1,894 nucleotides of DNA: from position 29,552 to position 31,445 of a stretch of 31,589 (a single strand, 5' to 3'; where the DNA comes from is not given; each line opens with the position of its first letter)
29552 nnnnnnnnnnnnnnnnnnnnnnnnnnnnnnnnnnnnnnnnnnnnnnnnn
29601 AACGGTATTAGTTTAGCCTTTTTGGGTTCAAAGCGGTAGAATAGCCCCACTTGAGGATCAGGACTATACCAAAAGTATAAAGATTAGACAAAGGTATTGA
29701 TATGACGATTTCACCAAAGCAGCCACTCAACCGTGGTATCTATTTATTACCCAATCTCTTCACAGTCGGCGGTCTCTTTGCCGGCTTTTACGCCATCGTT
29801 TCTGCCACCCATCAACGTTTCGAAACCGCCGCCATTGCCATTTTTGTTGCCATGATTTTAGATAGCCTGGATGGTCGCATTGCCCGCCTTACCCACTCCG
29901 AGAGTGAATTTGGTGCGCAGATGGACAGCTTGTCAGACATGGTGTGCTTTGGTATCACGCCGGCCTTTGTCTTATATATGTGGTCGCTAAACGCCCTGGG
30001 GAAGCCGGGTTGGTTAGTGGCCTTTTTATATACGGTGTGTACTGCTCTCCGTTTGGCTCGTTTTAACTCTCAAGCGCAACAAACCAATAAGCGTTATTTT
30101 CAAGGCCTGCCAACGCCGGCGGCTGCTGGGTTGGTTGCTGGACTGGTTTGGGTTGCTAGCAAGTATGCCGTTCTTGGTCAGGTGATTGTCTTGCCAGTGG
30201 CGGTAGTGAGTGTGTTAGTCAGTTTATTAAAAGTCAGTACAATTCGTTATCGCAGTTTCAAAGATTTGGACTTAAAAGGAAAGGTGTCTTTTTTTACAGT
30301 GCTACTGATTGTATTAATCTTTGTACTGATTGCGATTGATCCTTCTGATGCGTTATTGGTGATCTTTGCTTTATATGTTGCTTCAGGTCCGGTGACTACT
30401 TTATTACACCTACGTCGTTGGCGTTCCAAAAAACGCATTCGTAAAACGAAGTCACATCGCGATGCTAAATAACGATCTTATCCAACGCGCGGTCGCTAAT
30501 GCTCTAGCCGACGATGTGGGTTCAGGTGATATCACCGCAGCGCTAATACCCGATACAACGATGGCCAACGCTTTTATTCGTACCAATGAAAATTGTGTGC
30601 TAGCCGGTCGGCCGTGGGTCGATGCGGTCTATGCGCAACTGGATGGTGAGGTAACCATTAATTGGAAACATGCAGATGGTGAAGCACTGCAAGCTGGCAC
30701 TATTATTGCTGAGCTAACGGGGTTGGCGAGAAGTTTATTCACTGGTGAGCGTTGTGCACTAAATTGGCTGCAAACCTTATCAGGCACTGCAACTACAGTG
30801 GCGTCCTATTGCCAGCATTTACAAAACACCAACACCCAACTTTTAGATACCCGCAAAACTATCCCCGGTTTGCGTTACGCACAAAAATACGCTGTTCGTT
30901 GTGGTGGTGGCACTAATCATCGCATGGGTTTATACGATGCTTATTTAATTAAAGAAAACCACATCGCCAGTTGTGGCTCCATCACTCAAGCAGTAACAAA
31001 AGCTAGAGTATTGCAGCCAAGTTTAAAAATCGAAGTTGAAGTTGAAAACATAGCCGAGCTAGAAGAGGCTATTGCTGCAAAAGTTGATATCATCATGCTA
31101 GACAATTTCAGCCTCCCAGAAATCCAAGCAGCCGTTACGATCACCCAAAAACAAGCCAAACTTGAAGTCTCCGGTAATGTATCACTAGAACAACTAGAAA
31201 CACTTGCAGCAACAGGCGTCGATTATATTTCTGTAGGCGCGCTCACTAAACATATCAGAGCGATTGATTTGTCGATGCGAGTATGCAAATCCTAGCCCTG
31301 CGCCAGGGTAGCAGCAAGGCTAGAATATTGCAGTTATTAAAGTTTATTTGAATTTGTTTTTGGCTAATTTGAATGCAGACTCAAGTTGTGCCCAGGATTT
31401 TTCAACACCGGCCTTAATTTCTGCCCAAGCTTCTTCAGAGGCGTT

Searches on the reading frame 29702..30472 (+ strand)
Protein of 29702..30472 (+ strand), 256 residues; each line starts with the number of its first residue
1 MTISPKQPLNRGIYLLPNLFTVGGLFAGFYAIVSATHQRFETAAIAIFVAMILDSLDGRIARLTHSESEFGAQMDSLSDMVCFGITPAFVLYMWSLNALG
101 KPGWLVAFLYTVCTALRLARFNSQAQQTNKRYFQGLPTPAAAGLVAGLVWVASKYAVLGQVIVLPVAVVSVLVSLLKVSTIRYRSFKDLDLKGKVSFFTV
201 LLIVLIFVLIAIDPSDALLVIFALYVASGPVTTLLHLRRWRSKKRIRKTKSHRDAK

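Call 79: search_protein_families(library=pfam, proteins=[window:29702-30472:+], max_evalue=0.01)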
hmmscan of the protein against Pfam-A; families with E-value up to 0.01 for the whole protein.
window:29702-30472:+ (256 aa): 1 family
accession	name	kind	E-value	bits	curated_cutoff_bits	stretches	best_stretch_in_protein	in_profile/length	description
PF01066.26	CDP-OH_P_transf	-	9.9e-24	84.9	22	1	15-168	2-147/152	CDP-alcohol phosphatidyltransferase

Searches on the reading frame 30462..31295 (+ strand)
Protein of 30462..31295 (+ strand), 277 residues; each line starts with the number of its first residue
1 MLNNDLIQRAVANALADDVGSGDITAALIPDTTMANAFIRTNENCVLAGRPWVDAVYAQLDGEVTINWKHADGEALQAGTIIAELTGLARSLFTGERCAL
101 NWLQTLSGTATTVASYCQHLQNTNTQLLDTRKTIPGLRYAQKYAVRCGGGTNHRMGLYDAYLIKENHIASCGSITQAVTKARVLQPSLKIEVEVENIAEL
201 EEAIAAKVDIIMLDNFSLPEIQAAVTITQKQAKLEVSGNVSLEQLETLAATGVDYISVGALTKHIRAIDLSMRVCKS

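Call 55: find_encoding_contigs(protein=window:30462-31295:+, flank=10000, max_places=10)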
Protein window:30462-31295:+ (277 aa): no gene with exactly this product is on record in the collection.

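Call 79: search_protein_families(library=pfam, proteins=[window:30462-31295:+], max_evalue=0.01)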
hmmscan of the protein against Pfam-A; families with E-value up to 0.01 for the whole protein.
window:30462-31295:+ (277 aa): 2 families
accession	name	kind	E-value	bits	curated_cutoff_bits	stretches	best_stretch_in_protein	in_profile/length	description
PF01729.25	QRPTase_C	-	5.4e-60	202.4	23.1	1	110-273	2-169/169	Quinolinate phosphoribosyl transferase, C-terminal domain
PF02749.22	QRPTase_N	-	9.7e-15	55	27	1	23-107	1-82/82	Quinolinate phosphoribosyl transferase, N-terminal domain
